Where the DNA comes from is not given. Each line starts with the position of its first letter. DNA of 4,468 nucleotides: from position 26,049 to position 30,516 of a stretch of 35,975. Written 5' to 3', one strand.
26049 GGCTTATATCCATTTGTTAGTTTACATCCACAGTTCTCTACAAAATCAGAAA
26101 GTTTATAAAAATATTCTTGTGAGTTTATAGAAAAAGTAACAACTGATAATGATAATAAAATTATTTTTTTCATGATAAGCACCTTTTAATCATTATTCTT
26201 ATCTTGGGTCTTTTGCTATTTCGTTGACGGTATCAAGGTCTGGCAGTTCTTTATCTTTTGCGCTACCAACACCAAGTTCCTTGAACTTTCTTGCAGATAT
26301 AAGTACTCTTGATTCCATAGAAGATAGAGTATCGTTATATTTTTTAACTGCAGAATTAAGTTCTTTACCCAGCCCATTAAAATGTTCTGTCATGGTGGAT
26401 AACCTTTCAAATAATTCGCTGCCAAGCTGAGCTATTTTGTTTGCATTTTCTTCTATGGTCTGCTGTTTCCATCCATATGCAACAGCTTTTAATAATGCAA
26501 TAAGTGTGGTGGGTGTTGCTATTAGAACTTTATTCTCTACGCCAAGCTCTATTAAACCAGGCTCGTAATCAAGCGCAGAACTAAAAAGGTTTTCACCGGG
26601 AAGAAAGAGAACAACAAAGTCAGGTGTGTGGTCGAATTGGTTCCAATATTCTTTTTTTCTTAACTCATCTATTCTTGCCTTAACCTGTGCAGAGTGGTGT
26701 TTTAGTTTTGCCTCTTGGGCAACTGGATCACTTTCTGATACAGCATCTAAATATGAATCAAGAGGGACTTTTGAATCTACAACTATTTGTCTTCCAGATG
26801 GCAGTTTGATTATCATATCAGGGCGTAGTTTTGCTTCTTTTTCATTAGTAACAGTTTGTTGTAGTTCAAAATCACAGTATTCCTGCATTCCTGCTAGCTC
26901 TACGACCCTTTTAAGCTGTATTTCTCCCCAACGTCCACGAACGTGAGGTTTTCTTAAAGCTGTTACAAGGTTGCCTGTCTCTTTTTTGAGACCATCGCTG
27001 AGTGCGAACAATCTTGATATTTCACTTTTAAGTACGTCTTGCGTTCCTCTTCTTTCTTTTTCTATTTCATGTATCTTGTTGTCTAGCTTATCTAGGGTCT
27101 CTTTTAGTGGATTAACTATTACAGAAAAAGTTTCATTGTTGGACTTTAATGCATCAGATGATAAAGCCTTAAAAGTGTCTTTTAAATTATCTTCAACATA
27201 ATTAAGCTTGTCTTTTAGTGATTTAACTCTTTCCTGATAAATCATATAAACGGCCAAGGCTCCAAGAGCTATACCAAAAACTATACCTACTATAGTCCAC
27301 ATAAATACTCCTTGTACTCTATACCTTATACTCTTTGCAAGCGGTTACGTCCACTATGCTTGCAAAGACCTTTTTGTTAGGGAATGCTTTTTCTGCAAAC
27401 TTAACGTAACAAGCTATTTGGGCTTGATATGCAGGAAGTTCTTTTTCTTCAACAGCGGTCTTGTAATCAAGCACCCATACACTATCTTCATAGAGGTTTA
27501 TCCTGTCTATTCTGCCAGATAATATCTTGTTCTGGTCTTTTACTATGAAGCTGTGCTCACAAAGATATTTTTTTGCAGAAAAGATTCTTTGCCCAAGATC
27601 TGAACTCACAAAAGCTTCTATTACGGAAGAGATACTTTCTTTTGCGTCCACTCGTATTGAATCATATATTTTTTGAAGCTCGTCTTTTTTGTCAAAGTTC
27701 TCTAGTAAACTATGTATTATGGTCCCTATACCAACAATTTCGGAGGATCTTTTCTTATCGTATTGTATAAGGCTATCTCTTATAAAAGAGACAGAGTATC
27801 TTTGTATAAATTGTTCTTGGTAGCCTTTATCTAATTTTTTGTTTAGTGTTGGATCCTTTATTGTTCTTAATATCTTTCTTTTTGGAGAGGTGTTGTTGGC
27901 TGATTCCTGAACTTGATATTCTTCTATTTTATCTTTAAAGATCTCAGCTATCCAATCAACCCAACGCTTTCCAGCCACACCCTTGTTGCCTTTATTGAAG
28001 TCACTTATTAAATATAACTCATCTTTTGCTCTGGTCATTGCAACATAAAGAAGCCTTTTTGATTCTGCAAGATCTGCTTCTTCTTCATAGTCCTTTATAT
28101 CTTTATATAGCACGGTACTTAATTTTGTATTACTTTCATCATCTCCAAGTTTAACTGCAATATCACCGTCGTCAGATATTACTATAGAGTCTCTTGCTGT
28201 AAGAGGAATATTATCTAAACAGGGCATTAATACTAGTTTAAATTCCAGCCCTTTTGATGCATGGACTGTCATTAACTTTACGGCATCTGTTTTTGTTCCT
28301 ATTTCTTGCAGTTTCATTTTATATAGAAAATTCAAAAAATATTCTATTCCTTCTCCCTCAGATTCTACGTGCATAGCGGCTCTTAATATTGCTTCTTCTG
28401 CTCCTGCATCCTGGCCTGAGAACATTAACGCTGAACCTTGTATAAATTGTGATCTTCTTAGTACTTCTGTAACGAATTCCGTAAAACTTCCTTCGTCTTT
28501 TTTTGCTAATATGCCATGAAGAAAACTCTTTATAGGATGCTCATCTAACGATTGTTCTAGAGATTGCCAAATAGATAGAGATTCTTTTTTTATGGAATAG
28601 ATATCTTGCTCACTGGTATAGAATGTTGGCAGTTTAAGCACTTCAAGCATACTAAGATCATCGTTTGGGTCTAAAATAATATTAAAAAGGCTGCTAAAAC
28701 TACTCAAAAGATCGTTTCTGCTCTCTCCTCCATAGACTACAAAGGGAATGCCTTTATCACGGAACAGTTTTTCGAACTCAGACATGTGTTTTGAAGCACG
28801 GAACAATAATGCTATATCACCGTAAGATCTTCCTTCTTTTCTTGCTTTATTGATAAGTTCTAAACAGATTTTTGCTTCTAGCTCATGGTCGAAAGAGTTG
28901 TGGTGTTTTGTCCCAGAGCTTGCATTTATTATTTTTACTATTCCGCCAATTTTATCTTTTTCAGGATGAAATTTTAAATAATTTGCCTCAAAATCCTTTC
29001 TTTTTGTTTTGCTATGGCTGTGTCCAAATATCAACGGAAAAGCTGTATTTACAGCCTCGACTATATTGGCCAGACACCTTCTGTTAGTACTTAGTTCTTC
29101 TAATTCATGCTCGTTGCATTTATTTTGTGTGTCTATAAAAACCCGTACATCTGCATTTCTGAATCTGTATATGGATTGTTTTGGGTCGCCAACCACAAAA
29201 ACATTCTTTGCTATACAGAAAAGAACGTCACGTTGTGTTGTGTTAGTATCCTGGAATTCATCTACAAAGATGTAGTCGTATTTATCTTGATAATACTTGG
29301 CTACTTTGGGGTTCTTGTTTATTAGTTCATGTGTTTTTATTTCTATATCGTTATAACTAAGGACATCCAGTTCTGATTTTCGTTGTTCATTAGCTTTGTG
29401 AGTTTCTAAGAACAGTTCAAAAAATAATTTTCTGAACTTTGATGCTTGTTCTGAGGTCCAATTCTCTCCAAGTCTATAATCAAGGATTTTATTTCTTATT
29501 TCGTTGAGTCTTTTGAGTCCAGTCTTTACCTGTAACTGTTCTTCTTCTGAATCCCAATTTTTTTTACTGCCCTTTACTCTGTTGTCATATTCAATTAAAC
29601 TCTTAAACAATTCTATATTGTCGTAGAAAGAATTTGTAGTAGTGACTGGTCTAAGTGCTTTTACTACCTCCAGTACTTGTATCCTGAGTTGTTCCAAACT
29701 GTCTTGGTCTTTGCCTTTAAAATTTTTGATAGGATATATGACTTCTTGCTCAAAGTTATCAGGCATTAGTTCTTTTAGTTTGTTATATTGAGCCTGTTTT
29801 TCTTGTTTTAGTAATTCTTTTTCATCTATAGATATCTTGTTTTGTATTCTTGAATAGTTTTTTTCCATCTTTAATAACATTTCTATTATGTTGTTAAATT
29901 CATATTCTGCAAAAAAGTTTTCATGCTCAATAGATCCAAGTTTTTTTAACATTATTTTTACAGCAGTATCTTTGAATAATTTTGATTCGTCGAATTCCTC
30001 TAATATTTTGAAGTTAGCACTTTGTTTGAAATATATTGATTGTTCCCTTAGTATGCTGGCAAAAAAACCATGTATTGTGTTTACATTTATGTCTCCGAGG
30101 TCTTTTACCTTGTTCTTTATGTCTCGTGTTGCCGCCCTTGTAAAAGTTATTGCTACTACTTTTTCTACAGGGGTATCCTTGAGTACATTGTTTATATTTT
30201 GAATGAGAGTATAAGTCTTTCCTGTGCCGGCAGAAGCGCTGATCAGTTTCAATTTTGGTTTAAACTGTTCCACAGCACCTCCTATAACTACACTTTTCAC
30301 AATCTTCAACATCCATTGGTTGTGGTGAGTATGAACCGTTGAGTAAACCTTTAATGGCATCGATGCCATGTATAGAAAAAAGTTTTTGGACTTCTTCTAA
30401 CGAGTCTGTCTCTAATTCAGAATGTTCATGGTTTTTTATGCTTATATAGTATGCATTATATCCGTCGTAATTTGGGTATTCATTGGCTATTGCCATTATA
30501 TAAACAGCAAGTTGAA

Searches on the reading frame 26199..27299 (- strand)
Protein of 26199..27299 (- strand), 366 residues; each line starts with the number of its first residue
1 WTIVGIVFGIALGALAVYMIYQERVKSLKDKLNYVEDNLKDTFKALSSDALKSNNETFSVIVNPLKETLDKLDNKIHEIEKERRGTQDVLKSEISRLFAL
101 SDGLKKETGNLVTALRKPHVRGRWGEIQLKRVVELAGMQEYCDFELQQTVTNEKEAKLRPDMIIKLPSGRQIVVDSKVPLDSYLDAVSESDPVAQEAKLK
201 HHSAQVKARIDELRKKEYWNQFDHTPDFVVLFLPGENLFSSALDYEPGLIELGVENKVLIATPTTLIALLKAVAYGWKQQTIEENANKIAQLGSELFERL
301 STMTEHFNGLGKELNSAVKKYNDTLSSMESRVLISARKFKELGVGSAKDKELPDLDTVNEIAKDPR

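Call 36: search_protein_families(library=pfam, proteins=[window:26199-27299:-], max_evalue=0.0001)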
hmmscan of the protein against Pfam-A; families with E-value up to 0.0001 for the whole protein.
window:26199-27299:- (366 aa): 1 family
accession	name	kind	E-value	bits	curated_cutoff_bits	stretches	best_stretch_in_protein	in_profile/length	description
PF02646.22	RmuC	-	5.9e-100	334.6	26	1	58-348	3-290/291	RmuC family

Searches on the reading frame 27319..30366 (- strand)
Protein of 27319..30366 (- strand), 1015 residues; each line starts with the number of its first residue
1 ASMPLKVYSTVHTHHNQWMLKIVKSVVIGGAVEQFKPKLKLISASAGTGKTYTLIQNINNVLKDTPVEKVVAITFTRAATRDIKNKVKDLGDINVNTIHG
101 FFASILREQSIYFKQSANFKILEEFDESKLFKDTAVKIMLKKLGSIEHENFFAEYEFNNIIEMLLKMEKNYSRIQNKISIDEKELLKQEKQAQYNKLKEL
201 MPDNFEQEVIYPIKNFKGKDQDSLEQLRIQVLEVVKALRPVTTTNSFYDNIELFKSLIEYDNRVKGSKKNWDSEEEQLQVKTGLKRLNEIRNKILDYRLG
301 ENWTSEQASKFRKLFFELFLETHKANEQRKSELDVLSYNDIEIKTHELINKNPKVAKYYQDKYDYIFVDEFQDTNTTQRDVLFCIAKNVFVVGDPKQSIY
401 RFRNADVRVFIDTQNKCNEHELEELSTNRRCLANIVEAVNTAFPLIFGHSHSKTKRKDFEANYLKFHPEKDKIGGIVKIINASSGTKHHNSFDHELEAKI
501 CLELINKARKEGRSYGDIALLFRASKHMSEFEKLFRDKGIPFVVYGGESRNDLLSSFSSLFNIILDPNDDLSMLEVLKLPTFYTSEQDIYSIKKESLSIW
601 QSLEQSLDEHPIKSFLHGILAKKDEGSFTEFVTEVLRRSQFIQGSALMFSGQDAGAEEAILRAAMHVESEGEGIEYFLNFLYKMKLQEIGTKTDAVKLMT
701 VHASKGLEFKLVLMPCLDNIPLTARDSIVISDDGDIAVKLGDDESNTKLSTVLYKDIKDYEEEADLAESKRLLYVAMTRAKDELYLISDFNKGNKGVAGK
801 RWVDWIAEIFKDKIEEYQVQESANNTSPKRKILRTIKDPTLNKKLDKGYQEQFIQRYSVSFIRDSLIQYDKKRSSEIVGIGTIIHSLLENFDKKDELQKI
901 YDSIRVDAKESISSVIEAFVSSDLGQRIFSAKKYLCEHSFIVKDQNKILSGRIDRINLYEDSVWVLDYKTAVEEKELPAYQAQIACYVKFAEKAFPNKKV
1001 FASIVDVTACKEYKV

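Call 36: search_protein_families(library=pfam, proteins=[window:27319-30366:-], max_evalue=0.0001)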
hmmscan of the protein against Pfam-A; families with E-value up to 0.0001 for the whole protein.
window:27319-30366:- (1015 aa): 8 families
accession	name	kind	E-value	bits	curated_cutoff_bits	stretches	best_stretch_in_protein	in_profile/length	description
PF00580.27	UvrD-helicase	-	1.1e-40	140.5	23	1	40-417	16-270/271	UvrD/REP helicase N-terminal domain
PF13361.12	UvrD_C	-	1.1e-23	84.7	25.6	2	681-787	273-346/350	UvrD-like helicase C-terminal domain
PF13245.12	AAA_19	-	2.8e-16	60.3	25.1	1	32-403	5-134/134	AAA domain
PF13538.12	UvrD_C_2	-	3.1e-09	37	27.4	1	764-787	29-52/52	UvrD-like helicase C-terminal domain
PF01443.25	Viral_helicase1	-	3.2e-07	30.9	21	0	361-406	58-105/228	Viral superfamily 1 RNA helicase core domain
PF12705.13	PDDEXK_1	-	3.4e-06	27.6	22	1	880-997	37-175/247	PD-(D/E)XK nuclease superfamily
PF13604.12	AAA_30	-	1.9e-05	24.9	27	0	38-105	19-80/191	AAA domain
PF00270.35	DEAD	-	6.3e-05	23.2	26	0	41-98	18-79/167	DEAD/DEAH box helicase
